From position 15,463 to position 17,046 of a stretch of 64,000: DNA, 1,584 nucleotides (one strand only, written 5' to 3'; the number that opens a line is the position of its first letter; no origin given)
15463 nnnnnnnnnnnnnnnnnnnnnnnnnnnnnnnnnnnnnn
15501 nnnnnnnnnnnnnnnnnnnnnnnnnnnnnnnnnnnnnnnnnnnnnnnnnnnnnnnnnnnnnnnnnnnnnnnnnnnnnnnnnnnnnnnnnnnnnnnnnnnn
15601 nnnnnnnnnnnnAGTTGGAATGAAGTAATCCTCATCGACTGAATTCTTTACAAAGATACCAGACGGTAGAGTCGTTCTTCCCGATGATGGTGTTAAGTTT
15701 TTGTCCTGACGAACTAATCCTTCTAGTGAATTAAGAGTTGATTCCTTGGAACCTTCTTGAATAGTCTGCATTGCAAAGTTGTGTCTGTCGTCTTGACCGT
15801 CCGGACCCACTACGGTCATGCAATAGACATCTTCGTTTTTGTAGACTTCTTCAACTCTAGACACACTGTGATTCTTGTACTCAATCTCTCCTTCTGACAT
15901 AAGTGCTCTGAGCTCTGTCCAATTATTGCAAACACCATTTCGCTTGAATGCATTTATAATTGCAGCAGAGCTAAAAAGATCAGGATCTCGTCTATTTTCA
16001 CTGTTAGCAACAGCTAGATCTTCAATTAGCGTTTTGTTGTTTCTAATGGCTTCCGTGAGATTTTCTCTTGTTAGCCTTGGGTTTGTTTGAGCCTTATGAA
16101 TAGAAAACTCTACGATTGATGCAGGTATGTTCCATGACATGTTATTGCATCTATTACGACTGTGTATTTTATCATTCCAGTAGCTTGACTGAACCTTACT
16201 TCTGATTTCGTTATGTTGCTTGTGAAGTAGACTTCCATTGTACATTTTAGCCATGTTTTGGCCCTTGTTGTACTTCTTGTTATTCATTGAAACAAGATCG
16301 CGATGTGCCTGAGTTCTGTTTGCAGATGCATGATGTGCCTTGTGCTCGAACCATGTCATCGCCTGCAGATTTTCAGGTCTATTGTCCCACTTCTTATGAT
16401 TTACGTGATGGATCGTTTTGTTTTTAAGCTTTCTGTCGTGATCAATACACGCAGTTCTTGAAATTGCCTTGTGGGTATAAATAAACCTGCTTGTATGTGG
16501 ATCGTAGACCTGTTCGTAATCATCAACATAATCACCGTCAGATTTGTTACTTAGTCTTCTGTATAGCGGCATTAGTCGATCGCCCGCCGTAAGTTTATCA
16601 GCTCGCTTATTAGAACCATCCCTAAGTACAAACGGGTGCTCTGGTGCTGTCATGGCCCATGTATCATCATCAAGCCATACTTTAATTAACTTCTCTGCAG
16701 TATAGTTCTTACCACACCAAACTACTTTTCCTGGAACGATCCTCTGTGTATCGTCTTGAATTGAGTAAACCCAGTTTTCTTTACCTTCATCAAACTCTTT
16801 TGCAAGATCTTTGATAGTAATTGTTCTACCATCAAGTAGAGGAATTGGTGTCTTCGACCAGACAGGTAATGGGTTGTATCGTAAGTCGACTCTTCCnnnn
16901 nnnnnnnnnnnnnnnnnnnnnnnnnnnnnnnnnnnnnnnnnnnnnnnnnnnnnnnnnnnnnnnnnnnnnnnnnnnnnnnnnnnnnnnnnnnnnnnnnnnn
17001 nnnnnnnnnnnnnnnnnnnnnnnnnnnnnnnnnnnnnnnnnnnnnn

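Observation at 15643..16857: HNH-endonuclease intein inside the portal protein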

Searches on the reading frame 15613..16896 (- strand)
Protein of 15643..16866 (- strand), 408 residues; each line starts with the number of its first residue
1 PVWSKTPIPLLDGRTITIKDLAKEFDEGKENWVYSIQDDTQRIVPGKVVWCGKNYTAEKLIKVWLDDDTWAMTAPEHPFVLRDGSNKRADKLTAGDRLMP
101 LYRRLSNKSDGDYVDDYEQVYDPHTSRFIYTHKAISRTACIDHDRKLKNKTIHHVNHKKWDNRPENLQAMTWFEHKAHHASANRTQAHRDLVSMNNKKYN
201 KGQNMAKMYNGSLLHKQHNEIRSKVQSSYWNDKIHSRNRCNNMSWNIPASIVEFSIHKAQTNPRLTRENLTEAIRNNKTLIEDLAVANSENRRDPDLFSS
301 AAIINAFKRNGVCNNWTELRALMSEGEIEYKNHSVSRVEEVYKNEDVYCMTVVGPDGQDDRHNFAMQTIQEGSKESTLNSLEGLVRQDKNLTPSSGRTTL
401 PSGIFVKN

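Call 3: search_protein_families(library=pfam, proteins=[window:15643-16857:-], max_evalue=1)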
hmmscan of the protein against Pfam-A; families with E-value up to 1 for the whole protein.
window:15643-16857:- (405 aa): 4 families
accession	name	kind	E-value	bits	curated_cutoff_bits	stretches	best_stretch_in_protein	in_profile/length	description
PF14890.11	Intein_splicing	-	1.4e-11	44.9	35.8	1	5-351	1-142/155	Intein splicing domain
PF13392.12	HNH_3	-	7.1e-06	26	24.8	1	145-169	17-41/46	HNH endonuclease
PF09563.16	RE_LlaJI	-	0.023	14.3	23.6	1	279-361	52-133/365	LlaJI restriction endonuclease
PF14561.12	TPR_20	-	0.03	15.1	25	1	352-397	19-64/90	Tetratricopeptide repeat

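Call 4: search_protein_families(library=phrogs, proteins=[window:15643-16857:-], max_evalue=0.01)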
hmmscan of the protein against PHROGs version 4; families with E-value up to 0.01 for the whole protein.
window:15643-16857:- (405 aa): 4 families
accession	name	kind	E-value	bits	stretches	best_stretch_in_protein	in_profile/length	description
phrog_7545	-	DNA, RNA and nucleotide metabolism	1.3e-10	42.7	1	94-191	56-148/160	HNH endonuclease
phrog_21964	-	DNA, RNA and nucleotide metabolism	1.6e-07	32.2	1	121-193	159-233/244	HNH endonuclease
phrog_15471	-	DNA, RNA and nucleotide metabolism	0.0057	17.5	1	126-232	32-136/183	HNH endonuclease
phrog_20891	-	DNA, RNA and nucleotide metabolism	0.0059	17.3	0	123-167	151-193/219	HNH endonuclease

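Call 15: search_dna_similar(query=window:15643-16866:-, collection=phages, mode=protein, max_evalue=0.001, max_rows=30)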
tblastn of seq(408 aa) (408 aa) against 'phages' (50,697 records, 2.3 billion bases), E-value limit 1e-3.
Records with a match: 6; places in all: 6; records where one place covers at least 80% of the query: 0.
Best place of each record, by identity: <60% 6.
By first word of the organism name: Bacillus 2; Aphanizomenon 1; uncultured 1; Rhodobacter 1; Streptococcus 1.
By host as written in the record: Bacillus subtilis W-23-S(r); Bacillus licheniformis ATCC 9945a 2; Aphanizomenon flos-aquae 1; - 1; Rhodobacter capsulatus YW1 1; Streptococcus agalactiae 1.
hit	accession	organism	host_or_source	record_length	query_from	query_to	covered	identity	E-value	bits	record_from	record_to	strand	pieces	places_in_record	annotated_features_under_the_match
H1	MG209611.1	Aphanizomenon phage vB_AphaS-CL131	Aphanizomenon flos-aquae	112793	60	368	76%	24.9%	6e-4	48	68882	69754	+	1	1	dCTP deaminase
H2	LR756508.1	uncultured phage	metagenomic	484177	6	233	56%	27.5%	5e-20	98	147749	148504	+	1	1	record has no annotation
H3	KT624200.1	Bacillus phage SP-15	Bacillus subtilis W-23-S(r); Bacillus ...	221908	6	178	42%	29.1%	2e-6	56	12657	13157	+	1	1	hypothetical protein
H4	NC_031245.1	Bacillus phage SP-15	Bacillus subtilis W-23-S(r); Bacillus ...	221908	6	178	42%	29.1%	2e-6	56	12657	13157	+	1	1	hypothetical protein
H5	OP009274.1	Rhodobacter phage RcKickapoo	Rhodobacter capsulatus YW1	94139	4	179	43%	27.5%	2e-6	56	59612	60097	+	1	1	DNA polymerase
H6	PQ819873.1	Streptococcus phage vB_SagM-GXN1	Streptococcus agalactiae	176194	6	179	43%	27.4%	3e-5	52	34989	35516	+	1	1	none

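Call 26: search_solved_structures(query=window:15643-16866:-, max_evalue=10, show_alignments=4)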
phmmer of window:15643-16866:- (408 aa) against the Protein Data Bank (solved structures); distinct sequences matched with E-value up to 10: 13.
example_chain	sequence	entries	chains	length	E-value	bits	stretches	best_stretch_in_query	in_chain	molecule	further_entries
3f9z_A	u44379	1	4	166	0.31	13.3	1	119-175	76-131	Histone-lysine N-methyltransferase SETD8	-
2bqz_A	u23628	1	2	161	0.32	13.3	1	119-175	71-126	SET8 PROTEIN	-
1zkk_A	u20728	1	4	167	0.35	13.2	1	119-175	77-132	Histone-lysine N-methyltransferase, H4 lysine-20 specific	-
3f9w_A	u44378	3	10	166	0.35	13.2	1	119-175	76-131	Histone-lysine N-methyltransferase SETD8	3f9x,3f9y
5t5g_A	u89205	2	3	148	0.39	13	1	119-175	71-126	N-lysine methyltransferase KMT5A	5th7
5teg_A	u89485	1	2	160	0.43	12.9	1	119-175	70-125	N-lysine methyltransferase KMT5A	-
4ij8_A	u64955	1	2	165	0.46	12.8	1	119-175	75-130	N-lysine methyltransferase SETD8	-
5w1y_A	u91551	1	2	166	0.46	12.8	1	119-175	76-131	N-lysine methyltransferase KMT5A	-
5hq2_M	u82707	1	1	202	0.49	12.7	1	120-175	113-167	N-lysine methyltransferase SETD8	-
7xpx_K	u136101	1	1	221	0.52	12.6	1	120-175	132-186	N-lysine methyltransferase KMT5A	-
9cr7_A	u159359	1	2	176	0.53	12.6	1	120-175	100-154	N-lysine methyltransferase KMT5A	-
5v2n_A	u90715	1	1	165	0.56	12.5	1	120-175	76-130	N-lysine methyltransferase KMT5A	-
6boz_A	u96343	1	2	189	0.57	12.5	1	120-175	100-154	N-lysine methyltransferase KMT5A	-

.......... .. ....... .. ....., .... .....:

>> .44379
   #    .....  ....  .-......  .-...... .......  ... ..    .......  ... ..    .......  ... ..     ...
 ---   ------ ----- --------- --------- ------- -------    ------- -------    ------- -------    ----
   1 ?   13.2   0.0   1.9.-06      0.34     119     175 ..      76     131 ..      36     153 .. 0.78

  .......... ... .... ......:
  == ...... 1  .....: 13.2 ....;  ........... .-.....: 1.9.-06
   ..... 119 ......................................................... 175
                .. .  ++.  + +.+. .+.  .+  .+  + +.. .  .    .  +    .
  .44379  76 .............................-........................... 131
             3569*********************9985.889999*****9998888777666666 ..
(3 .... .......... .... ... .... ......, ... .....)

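Call 34: search_solved_structures(query=A1, max_evalue=10, show_alignments=3)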
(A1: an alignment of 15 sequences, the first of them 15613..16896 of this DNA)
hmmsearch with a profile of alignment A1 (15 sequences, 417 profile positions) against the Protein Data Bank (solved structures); distinct sequences matched with E-value up to 10: 14.
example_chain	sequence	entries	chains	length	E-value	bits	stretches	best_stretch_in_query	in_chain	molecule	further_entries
2lcj_A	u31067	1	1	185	0.00016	24.2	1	38-171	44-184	Pab polC intein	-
7qil_A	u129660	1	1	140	0.0008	21.9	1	34-136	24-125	DnaE intein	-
1dq3_A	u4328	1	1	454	0.0044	19.5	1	42-109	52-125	ENDONUCLEASE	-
6rpq_A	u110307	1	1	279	0.054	15.9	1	12-108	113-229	Ubiquitin-like protein SMT3,1108aa long hypothetical cell division control protein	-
8ubs_A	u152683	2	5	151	0.074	15.5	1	27-152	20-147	NrdJ-1 | Nrdj-1 intein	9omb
4kl5_A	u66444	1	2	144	0.46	12.8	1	34-112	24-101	DNA polymerase III, alpha subunit, Nucleic acid binding, OB-fold, tRNA/helicase-type chime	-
2keq_A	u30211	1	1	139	0.48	12.8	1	34-111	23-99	DNA polymerase III alpha subunit, Nucleic acid binding OB-fold tRNA/helicase-type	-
4lx3_A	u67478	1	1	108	0.5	12.7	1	33-104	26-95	DNA polymerase III, alpha subunit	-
4qfq_A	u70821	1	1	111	0.52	12.7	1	33-104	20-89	DNA polymerase III, alpha subunit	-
6rpp_A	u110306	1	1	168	0.52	12.7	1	13-128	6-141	Cell division control protein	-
3bwt_A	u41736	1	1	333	0.94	11.8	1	92-145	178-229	Protein PUF4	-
3bx2_A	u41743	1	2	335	0.96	11.8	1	92-145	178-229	Protein PUF4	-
4dzs_A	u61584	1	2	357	0.97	11.8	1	92-145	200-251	Pumilio homology domain family member 4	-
3bx3_A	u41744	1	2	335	1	11.7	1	92-145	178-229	Protein PUF4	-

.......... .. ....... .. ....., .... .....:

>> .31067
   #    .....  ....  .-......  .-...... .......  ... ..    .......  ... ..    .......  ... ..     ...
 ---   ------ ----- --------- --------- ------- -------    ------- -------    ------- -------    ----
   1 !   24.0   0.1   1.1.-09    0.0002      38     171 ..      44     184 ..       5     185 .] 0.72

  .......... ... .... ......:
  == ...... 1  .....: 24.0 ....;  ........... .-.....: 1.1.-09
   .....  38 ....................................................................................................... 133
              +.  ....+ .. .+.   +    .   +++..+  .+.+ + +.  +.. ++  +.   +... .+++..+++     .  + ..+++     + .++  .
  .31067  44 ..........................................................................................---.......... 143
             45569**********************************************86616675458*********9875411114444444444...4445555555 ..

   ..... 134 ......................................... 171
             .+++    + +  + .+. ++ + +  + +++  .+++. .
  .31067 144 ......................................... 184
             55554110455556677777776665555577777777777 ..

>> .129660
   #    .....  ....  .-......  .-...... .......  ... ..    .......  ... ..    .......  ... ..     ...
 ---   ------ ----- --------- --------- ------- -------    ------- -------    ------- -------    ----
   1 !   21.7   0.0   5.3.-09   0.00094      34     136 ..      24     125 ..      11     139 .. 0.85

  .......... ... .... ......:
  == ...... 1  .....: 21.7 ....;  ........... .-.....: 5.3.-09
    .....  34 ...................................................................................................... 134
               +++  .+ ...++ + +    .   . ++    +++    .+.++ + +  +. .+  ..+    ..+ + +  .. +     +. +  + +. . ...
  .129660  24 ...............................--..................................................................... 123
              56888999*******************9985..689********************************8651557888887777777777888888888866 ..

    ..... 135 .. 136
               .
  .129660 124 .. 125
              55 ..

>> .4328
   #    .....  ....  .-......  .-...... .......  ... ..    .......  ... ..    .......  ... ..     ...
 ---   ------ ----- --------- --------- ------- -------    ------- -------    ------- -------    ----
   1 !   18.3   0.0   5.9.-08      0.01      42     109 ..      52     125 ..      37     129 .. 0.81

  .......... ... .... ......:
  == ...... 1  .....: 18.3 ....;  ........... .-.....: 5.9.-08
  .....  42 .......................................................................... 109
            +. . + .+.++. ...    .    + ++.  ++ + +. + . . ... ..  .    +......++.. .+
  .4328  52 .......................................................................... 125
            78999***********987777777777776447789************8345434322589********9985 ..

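Call 40: predict_structure(alignment_id=A1)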
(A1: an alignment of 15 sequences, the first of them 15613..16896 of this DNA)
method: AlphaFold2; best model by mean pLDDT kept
length: 428 residues; sequences in the alignment: 15
mean_pLDDT: 80.5   pTM: 0.65
mean pLDDT of the five models: 80.5, 80.5, 79.2, 79.3, 77.6
residues with pLDDT >= 90: 156; 70-90: 187; 50-70: 47; < 50: 38
segments of 3 or more residues with pLDDT < 50: 1-8, 218-221, 336-339, 398-407, 420-428
pLDDT, mean of each block of 10 residues (from residue 1): 43 92 92 90 91 88 81 92 92 91 94 84 85 87 91 84 89 93 84 68 72 50 67 81 85 89 89 82 93 92 88 88 80 59 87 89 80 89 60 59 49 81 38
secondary structure, 60 per line:
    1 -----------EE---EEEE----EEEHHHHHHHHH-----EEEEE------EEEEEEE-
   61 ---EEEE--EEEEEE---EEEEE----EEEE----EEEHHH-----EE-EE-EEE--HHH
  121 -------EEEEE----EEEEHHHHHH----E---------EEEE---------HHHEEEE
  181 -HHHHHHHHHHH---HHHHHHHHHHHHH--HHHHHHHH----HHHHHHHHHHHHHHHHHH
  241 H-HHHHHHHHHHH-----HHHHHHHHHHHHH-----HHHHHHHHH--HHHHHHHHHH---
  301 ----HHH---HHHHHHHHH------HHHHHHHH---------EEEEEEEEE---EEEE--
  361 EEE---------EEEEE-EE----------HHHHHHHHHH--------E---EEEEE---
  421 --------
elements in order: E17-20 E25-27 H28-36 E42-46 E53-59 E64-67 E70-75 E79-83 E88-91 E96-98 E113-115 E128-132 E137-140 H141-146 E161-164 E177-180 H182-192 H196-208 H211-218 H223-241 H243-253 H259-271 H277-285 H288-297 H311-319 H326-333 E343-351 E355-358 E361-363 E373-377 H391-400 E413-417

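Call 42: fold_search(model_id=the predicted structure, library=pdb)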
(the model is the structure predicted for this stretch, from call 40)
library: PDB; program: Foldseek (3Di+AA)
matches with E <= 10: 139; with E <= 0.001: 25
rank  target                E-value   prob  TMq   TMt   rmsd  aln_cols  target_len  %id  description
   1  1dq3                  1.4e-05  1.00  0.28  0.26  20.8       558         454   13  CRYSTAL STRUCTURE OF AN ARCHAEAL INTEIN-ENCODED HOMING ENDONUCLEASE PI-PFUI (released 2000-07-05)
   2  1mi8                  4.3e-05  1.00  0.20  0.57  10.8       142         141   20  2.0 Angstrom crystal structure of a DnaB intein from Synechocystis sp. PCC 6803 (released 2003-08-19)
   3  6rpq                  4.6e-05  1.00  0.20  0.33  11.9       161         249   20  Crystal structure of PhoCDC21-1 intein (released 2019-08-14)
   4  7qst                  6.4e-05  1.00  0.18  0.21   7.5       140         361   19  Crystal structure of homing endonuclease-associated PhoVMA intein (C1A) (released 2022-03-30)
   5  6frg                  9.1e-05  1.00  0.21  0.53   8.1       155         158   16  Crystal structure of G-1F mutant of Ssp DnaB Mini-Intein variant M86 (released 2019-01-30)
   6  7qsu                  9.7e-05  1.00  0.19  0.22   6.8       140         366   20  Crystal structure of homing endonuclease-associated TliVMA intein (C1A, d333-339) (released 2022-03-30)
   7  6rpp                  1.0e-04  1.00  0.21  0.49  12.1       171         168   15  Crystal structure of PabCDC21-1 intein (released 2019-08-14)
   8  4kl5_A                1.2e-04  1.00  0.19  0.55   4.3       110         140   19  Crystal structure of NpuDnaE intein (released 2013-09-04)
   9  3nzm                  1.7e-04  1.00  0.20  0.48   3.9       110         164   16  Crystal structure of DNAE intein with N-extein in redox trap (released 2011-06-01)
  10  4o1s_A                1.7e-04  1.00  0.18  0.43   7.7       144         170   22  Crystal structure of TvoVMA intein (released 2014-03-19)
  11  1zde                  1.9e-04  1.00  0.21  0.51   5.8       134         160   14  1.95 Angstrom Crystal Structure of a dnaE Intein Precursor from Synechocystis Sp. Pcc 6803 (released 2006-01-24)
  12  7qss                  1.9e-04  1.00  0.19  0.19   6.6       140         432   20  Crystal structure of homing endonuclease-associated TliVMA intein (C1A) (released 2022-03-30)
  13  6fre                  2.0e-04  1.00  0.19  0.51   6.4       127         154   20  Crystal structure of G-1F/H73A mutant of Ssp DnaB Mini-Intein variant M86 (released 2019-01-30)
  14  6frh_B                2.3e-04  1.00  0.19  0.51   6.9       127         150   20  Crystal structure of Ssp DnaB Mini-Intein variant M86 (released 2019-01-30)
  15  1zd7_A                2.6e-04  1.00  0.20  0.48   4.5       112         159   16  1.7 Angstrom Crystal Structure Of Post-Splicing Form of a dnaE Intein from Synechocystis Sp. Pcc 6803 (released 2006-01-24)
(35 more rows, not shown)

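Call 64: search_protein_representatives(protein=window:15643-16866:-)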
Query: 408 residues. Proteins with E-value up to 0.001 (for the whole library): 3115; up to 1e-10: 1905; up to 1e-30: 351. The best 150 are listed.
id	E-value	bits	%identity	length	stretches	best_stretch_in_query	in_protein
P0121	1.2e-221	752.4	42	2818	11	2-184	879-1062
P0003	1.3e-166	571.1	44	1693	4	1-373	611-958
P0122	2.4e-157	540.6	37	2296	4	5-388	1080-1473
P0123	5.6e-153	526.3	43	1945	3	1-407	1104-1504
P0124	1.8e-152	524.6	41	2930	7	1-204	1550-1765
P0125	2.8e-148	510.8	37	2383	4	1-368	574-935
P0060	2.9e-144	497.5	36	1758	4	5-377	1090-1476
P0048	1.0e-139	482.6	48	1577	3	1-375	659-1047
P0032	9.0e-137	472.9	39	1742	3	1-375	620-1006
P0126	8.4e-135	466.4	38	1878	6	1-197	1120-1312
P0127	9.4e-126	436.6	39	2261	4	1-196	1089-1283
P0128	4.0e-124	431.2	40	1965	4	1-231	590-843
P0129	4.4e-118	411.4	38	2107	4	4-365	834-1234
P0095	5.7e-118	411.0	39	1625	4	1-197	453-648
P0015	1.1e-117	410.1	40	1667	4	1-181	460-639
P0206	4.5e-59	217.0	36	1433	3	5-188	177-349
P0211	3.9e-58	213.9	56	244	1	1-185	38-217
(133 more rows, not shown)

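Call 66: search_protein_families(library=pfam, proteins=[P0206, P0211, P0121, P0124], max_evalue=0.001)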
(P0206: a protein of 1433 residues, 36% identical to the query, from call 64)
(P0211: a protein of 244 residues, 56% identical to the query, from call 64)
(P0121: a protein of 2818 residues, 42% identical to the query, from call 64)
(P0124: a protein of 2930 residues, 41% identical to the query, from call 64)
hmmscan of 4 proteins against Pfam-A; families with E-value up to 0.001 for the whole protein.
P0206 (1433 aa): 3 families
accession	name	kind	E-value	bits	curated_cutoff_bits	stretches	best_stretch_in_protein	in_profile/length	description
PF14890.11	Intein_splicing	-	9.9e-52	175.3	35.8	3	899-1191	7-155/155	Intein splicing domain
PF13392.12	HNH_3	-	6.2e-16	58.2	24.8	2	1024-1050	19-45/46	HNH endonuclease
PF07591.16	PT-HINT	-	9.9e-11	42.5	27.7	0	566-632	22-90/137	Pretoxin HINT domain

P0211 (244 aa): 1 family
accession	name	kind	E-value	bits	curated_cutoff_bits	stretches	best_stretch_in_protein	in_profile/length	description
PF07230.16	Portal_T4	-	0.00063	19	22.9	0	1-40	216-255/433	Bacteriophage T4-like portal protein (Gp20)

P0121 (2818 aa): 3 families
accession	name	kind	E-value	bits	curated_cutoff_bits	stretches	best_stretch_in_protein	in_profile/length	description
PF14890.11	Intein_splicing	-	2.8e-79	264.7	35.8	6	560-818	31-155/155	Intein splicing domain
PF07230.16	Portal_T4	-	7.9e-40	137.3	22.9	3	1221-1475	53-259/433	Bacteriophage T4-like portal protein (Gp20)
PF13392.12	HNH_3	-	2.2e-14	53.3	24.8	2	219-245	18-44/46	HNH endonuclease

P0124 (2930 aa): 6 families
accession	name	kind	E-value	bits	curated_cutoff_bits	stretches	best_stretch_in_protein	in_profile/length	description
PF14890.11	Intein_splicing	-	1.4e-74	249.5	35.8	6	2111-2532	4-155/155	Intein splicing domain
PF07230.16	Portal_T4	-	6.1e-31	108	22.9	3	2532-2655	290-427/433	Bacteriophage T4-like portal protein (Gp20)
PF01079.26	Hint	-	4.8e-11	43.1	29.7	0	2097-2192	9-97/213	Hint module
PF13392.12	HNH_3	-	2.7e-06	27.4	24.8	0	533-558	20-45/46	HNH endonuclease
PF14528.11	LAGLIDADG_3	-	3e-06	27.8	22.5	1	1216-1264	1-55/82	LAGLIDADG-like domain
PF07591.16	PT-HINT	-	4e-05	24.3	27.7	0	1360-1440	2-81/137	Pretoxin HINT domain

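Call 82: find_encoding_contigs(protein=P0121, flank=3000, max_places=2)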
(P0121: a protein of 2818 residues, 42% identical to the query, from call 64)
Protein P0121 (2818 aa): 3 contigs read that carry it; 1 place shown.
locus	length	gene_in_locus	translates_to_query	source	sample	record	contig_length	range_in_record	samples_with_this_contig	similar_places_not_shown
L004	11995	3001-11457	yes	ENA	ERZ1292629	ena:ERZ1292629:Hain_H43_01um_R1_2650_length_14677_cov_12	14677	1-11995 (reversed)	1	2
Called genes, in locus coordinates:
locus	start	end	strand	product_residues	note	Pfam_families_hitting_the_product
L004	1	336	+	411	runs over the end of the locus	PF12323:HTH_OrfB_IS605, PF01385:OrfB_IS605, PF07282:Cas12f1-like_TNB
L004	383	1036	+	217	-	-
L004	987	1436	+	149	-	-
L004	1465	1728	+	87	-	-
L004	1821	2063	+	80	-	-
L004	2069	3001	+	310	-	-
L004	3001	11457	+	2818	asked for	PF14890:Intein_splicing, PF13392:HNH_3 (faint), PF14890:Intein_splicing, PF07230:Portal_T4, PF14890:Intein_splicing, PF07230:Portal_T4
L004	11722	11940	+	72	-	-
